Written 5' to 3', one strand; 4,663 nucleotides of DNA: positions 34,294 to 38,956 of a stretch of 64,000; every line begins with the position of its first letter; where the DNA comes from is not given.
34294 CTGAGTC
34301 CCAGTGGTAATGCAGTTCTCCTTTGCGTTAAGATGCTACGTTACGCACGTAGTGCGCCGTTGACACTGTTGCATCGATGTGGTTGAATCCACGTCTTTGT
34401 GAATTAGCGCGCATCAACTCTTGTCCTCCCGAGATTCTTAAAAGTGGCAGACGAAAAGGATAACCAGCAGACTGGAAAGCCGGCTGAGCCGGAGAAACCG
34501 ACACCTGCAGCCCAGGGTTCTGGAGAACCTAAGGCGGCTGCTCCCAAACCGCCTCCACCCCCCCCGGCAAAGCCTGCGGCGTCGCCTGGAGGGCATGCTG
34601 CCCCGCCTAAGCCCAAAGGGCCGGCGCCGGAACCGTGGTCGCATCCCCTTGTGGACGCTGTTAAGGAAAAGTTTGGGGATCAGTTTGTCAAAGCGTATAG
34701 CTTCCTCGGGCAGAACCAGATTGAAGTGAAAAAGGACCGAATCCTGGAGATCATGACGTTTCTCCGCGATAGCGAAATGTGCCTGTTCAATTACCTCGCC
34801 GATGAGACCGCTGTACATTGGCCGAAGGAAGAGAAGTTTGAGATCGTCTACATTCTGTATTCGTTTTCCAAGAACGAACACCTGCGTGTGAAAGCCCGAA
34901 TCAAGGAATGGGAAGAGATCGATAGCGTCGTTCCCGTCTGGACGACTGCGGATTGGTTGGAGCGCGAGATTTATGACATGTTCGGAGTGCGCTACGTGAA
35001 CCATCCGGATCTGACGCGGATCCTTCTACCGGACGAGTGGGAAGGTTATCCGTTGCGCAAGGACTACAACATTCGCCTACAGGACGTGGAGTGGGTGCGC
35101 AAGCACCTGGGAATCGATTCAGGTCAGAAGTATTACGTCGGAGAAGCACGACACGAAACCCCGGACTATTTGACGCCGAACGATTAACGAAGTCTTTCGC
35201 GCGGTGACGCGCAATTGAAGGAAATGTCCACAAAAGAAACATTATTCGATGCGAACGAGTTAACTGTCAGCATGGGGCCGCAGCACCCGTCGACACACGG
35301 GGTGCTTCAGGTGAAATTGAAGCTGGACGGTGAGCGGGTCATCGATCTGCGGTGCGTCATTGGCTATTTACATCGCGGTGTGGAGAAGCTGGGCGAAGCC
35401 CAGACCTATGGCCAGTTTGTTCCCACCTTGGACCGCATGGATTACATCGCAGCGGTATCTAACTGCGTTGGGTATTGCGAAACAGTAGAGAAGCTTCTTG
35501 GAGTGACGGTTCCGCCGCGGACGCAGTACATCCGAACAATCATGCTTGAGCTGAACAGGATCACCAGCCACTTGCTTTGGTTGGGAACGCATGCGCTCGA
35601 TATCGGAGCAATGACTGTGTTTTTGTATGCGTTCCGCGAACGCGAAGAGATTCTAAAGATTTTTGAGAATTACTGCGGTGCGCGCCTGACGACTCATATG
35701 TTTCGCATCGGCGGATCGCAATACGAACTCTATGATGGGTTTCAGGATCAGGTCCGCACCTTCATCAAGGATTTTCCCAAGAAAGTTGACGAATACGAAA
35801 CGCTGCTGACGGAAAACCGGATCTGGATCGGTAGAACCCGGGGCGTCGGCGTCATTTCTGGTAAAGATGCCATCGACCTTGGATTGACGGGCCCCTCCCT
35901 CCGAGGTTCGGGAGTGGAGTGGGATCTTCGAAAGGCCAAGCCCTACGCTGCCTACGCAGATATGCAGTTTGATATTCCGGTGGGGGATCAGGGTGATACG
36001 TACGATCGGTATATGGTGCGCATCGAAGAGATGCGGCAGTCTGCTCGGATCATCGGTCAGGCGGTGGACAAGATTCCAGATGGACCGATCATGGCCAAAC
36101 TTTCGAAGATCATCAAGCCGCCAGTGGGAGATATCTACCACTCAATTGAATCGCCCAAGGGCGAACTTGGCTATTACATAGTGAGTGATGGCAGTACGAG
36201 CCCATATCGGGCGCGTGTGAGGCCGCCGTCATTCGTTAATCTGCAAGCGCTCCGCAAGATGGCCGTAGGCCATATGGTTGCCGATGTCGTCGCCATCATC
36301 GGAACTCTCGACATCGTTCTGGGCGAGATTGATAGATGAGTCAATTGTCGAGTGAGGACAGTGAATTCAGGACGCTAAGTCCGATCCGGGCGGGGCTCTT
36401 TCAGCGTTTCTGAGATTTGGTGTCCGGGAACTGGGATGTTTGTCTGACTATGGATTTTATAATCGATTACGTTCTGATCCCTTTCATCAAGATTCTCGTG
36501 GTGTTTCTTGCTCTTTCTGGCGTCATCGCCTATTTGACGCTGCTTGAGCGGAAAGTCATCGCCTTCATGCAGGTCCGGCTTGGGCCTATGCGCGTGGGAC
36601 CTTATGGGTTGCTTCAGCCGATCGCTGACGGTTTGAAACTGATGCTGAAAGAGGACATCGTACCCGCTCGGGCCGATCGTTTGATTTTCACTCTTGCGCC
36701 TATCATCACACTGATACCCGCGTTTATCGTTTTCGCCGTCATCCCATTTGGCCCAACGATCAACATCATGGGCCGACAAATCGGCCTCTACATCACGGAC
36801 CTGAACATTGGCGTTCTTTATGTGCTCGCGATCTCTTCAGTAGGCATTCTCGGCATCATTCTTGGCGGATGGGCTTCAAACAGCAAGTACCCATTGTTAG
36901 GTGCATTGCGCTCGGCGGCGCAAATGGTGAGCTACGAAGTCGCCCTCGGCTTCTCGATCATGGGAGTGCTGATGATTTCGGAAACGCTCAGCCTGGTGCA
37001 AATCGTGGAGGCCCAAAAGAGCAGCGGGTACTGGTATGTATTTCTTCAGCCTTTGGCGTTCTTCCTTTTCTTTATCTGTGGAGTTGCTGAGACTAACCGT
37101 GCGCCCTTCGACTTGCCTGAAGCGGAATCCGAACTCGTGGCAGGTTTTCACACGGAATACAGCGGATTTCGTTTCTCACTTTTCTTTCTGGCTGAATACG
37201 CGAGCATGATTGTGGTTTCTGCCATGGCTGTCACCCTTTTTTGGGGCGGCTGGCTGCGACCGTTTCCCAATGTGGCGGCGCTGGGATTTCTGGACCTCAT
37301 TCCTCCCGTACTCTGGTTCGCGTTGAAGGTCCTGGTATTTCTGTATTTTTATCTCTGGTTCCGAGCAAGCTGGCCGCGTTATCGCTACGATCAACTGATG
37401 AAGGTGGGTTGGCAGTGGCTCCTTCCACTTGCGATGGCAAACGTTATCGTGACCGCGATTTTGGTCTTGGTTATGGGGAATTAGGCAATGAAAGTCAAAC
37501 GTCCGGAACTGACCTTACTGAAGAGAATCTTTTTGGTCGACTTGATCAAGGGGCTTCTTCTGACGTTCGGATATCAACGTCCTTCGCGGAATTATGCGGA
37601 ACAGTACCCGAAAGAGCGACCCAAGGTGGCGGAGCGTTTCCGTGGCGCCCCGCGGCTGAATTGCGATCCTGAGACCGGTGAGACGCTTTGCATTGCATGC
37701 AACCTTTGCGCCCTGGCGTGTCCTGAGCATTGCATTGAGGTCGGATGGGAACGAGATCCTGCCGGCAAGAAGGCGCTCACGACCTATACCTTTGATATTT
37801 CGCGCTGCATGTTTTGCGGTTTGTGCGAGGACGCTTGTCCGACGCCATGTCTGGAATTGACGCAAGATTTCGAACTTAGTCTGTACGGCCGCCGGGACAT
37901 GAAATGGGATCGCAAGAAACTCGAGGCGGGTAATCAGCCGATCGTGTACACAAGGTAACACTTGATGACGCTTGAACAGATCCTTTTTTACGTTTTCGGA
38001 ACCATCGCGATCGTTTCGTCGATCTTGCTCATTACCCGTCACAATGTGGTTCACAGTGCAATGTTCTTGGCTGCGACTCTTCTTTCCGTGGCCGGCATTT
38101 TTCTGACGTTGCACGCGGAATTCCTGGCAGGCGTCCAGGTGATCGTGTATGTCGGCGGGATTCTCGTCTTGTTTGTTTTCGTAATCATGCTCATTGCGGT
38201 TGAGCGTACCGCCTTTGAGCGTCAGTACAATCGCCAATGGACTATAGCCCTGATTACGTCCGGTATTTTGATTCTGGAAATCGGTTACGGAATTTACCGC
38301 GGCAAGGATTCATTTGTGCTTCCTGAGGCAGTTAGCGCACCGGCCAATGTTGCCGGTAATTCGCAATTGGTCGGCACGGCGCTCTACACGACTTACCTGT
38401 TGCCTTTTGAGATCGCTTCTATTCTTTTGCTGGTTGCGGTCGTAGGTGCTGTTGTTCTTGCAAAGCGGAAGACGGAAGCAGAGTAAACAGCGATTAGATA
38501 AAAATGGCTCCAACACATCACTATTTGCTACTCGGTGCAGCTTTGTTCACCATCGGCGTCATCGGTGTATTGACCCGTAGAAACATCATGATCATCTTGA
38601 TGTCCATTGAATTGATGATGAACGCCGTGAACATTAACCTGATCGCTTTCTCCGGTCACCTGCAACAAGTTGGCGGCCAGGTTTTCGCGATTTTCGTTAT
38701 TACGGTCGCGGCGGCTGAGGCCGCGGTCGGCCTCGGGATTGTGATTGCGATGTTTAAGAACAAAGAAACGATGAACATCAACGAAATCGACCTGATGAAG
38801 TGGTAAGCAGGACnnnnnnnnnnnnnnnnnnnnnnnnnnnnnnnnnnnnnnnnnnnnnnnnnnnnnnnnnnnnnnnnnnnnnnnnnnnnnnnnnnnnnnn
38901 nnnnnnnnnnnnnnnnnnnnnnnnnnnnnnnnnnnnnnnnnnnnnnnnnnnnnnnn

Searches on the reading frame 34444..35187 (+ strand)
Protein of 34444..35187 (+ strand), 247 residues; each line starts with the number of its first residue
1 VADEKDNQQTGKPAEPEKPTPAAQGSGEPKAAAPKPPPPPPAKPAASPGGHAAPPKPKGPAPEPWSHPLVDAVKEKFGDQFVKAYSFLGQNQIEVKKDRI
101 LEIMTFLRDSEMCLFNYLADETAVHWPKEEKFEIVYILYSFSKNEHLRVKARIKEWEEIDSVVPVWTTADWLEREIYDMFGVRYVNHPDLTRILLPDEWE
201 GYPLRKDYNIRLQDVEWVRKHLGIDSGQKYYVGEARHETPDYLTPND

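Call 3: search_protein_families(library=pfam, proteins=[window:34444-35187:+])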
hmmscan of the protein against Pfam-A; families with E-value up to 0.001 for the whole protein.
window:34444-35187:+ (247 aa): 1 family
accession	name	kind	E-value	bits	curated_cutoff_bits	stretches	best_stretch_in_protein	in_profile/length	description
PF00329.25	Complex1_30kDa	-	8.1e-44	149.6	22.5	1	93-211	1-121/124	Respiratory-chain NADH dehydrogenase, 30 Kd subunit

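Call 43: search_protein_families(library=ncbifam, proteins=[window:34444-35187:+], max_evalue=0.00001)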
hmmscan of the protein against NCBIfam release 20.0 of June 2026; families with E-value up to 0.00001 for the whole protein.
window:34444-35187:+ (247 aa): 17 families
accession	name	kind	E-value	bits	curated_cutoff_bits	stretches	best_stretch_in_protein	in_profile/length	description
TIGR01961.1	NuoC_fam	subfamily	1.8e-42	144.7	122.45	1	92-211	2-121/122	NADH (or F420H2) dehydrogenase, subunit C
NF004733.0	PRK06074.1-5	equivalog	5e-38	130.8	225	1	69-210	9-151/203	NADH-quinone oxidoreductase subunit C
NF005832.0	PRK07735.1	equivalog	2.3e-34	119.4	431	1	59-209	271-424/430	NADH-quinone oxidoreductase subunit C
NF006304.0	PRK08491.1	equivalog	4.7e-33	114.9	228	1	81-211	49-177/263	NADH-quinone oxidoreductase subunit C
NF004737.0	PRK06074.2-4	equivalog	3.5e-32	111.4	144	1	88-212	11-128/150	NADH-quinone oxidoreductase subunit C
NF005856.0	PRK07785.1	equivalog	1.8e-31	109.9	224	1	85-212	96-226/246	NADH-quinone oxidoreductase subunit C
NF009808.0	PRK13292.1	equivalog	6.5e-29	100.3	1156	1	54-215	215-380/791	NADH-quinone oxidoreductase subunit B/C/D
NF040611.1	F420_dehyd_FpoC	exception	5.2e-28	98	220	1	69-209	6-147/158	F420H2 dehydrogenase subunit FpoC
NF008728.0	PRK11742.1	equivalog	3.5e-27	95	840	1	66-215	21-179/598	NADH-quinone oxidoreductase subunit C/D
NF004735.0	PRK06074.2-2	equivalog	4.6e-26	91.7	176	1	70-209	7-147/158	NADH-quinone oxidoreductase subunit C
NF009141.0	PRK12494.1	equivalog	4.6e-25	88.5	175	1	86-208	39-163/175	NAD(P)H-quinone oxidoreductase subunit J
NF004730.0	PRK06074.1-1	equivalog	2e-24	86.6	193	1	69-210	8-158/200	NADH-quinone oxidoreductase subunit C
NF004731.0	PRK06074.1-3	equivalog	9.3e-23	81.1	303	1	94-210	30-147/207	NADH-quinone oxidoreductase subunit C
NF004734.0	PRK06074.2-1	equivalog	2.3e-18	66.8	169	1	91-215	28-156/164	NADH-quinone oxidoreductase subunit C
NF004736.0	PRK06074.2-3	equivalog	4.1e-17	62.4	239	1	93-210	44-159/183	NADH-quinone oxidoreductase subunit C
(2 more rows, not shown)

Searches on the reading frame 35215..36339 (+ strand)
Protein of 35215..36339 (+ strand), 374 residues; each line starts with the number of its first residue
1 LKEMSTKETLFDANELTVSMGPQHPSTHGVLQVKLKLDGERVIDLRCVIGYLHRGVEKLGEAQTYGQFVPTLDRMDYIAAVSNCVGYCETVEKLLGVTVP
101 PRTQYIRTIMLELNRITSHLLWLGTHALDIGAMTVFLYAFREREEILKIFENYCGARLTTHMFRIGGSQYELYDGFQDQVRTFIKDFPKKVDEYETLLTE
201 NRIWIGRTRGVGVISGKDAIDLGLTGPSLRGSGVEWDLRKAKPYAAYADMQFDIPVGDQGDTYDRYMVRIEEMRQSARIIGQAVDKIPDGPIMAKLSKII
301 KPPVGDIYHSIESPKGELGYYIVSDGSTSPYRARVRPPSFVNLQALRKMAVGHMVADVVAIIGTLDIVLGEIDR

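Call 3: search_protein_families(library=pfam, proteins=[window:35215-36339:+])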
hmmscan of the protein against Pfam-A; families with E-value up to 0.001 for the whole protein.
window:35215-36339:+ (374 aa): 1 family
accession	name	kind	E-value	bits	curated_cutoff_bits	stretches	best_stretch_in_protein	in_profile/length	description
PF00346.24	Complex1_49kDa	-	2.4e-106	355.2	24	2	129-302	1-174/271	Respiratory-chain NADH dehydrogenase, 49 Kd subunit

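Call 43: search_protein_families(library=ncbifam, proteins=[window:35215-36339:+], max_evalue=0.00001)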
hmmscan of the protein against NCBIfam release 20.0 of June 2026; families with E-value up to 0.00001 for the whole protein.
window:35215-36339:+ (374 aa): 7 families
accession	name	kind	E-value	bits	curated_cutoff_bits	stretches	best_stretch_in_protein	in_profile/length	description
TIGR01962.1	NuoD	equivalog_domain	6.3e-154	512.5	459.35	2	15-302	2-289/386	NADH dehydrogenase (quinone) subunit D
NF004739.1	PRK06075.1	equivalog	5.3e-153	509.3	360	2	17-302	2-287/384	NADH-quinone oxidoreductase subunit D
NF008974.0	PRK12322.1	equivalog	1.7e-151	504.4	522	1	13-374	4-366/366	NADH-quinone oxidoreductase subunit D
NF009808.0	PRK13292.1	equivalog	7.5e-130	434.2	1156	2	12-295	404-687/791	NADH-quinone oxidoreductase subunit B/C/D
NF005649.0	PRK07415.1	equivalog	5.9e-117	391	583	2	13-292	8-288/394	NAD(P)H-quinone oxidoreductase subunit H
NF008728.0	PRK11742.1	equivalog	4.6e-116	388.5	840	2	13-312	212-511/598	NADH-quinone oxidoreductase subunit C/D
NF040602.1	F420_dehyd_FpoD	exception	7e-114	380.7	600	1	12-374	4-372/372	F420H2 dehydrogenase subunit FpoD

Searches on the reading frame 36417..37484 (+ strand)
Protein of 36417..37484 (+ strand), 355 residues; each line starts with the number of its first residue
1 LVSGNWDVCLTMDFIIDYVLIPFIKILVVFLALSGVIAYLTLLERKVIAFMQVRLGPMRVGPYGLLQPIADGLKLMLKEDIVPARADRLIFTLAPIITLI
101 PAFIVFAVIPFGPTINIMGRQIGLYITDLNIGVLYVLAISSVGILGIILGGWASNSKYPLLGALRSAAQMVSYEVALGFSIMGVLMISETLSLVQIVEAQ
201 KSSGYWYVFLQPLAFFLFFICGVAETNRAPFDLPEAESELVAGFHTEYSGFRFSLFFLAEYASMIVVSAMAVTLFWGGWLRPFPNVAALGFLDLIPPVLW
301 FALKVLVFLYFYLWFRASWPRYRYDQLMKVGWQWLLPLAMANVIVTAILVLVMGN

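Call 3: search_protein_families(library=pfam, proteins=[window:36417-37484:+])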
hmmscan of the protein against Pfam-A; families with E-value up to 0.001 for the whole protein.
window:36417-37484:+ (355 aa): 1 family
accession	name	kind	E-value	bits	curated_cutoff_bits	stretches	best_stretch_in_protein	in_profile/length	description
PF00146.26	NADHdh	-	3.4e-129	430.9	27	1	24-347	1-298/298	NADH dehydrogenase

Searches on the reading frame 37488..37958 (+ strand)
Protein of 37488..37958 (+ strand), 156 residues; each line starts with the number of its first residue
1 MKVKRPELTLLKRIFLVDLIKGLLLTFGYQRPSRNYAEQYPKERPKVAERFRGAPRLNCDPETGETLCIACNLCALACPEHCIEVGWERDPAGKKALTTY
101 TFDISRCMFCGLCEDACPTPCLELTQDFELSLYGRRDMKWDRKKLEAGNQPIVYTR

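Call 3: search_protein_families(library=pfam, proteins=[window:37488-37958:+])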
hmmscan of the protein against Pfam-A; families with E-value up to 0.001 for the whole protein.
window:37488-37958:+ (156 aa): 10 families
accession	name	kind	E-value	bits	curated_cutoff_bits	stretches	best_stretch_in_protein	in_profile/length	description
PF12838.12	Fer4_7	-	1.6e-10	41.7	27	1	68-119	2-50/52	4Fe-4S dicluster domain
PF00037.32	Fer4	-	2.3e-10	40.3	21.1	2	101-122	2-23/24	4Fe-4S binding domain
PF13484.11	Fer4_16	-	2.3e-06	28.7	30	0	106-128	1-22/66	4Fe-4S double cluster binding domain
PF13183.11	Fer4_8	-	2.8e-06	28.2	27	0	104-142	2-41/68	4Fe-4S dicluster domain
PF12797.12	Fer4_2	-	1.2e-05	25.4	24.5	0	102-119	5-22/22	4Fe-4S binding domain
PF14697.11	Fer4_21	-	2.9e-05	24.6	35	1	65-123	5-58/59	4Fe-4S dicluster domain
PF13187.11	Fer4_9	-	3.6e-05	24.1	27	1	68-120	2-50/52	4Fe-4S dicluster domain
PF13237.11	Fer4_10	-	5.9e-05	23.4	25.5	1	65-118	6-53/53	4Fe-4S dicluster domain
PF13534.11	Fer4_17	-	6.8e-05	23.8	22.2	0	103-119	42-58/61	4Fe-4S dicluster domain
PF17179.9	Fer4_22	-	0.00097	20.4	27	0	106-141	1-37/95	4Fe-4S dicluster domain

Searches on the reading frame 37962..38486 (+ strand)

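Call 26: search_protein_families(library=pfam, proteins=[window:37962-38486:+], max_evalue=0.00001)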
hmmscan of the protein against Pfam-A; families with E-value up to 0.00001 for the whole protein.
window:37962-38486:+ (174 aa): 1 family
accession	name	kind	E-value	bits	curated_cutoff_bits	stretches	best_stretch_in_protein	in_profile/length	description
PF00499.25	Oxidored_q3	-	1.9e-39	135.1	33.2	1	19-166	1-146/146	NADH-ubiquinone/plastoquinone oxidoreductase chain 6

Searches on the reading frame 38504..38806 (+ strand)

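Call 26: search_protein_families(library=pfam, proteins=[window:38504-38806:+], max_evalue=0.00001)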
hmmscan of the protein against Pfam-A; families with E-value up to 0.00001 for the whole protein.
window:38504-38806:+ (100 aa): 1 family
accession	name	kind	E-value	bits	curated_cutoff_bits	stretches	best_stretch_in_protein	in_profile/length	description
PF00420.29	Oxidored_q2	-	2.8e-30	104.4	26.1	1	6-100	1-95/95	NADH-ubiquinone/plastoquinone oxidoreductase chain 4L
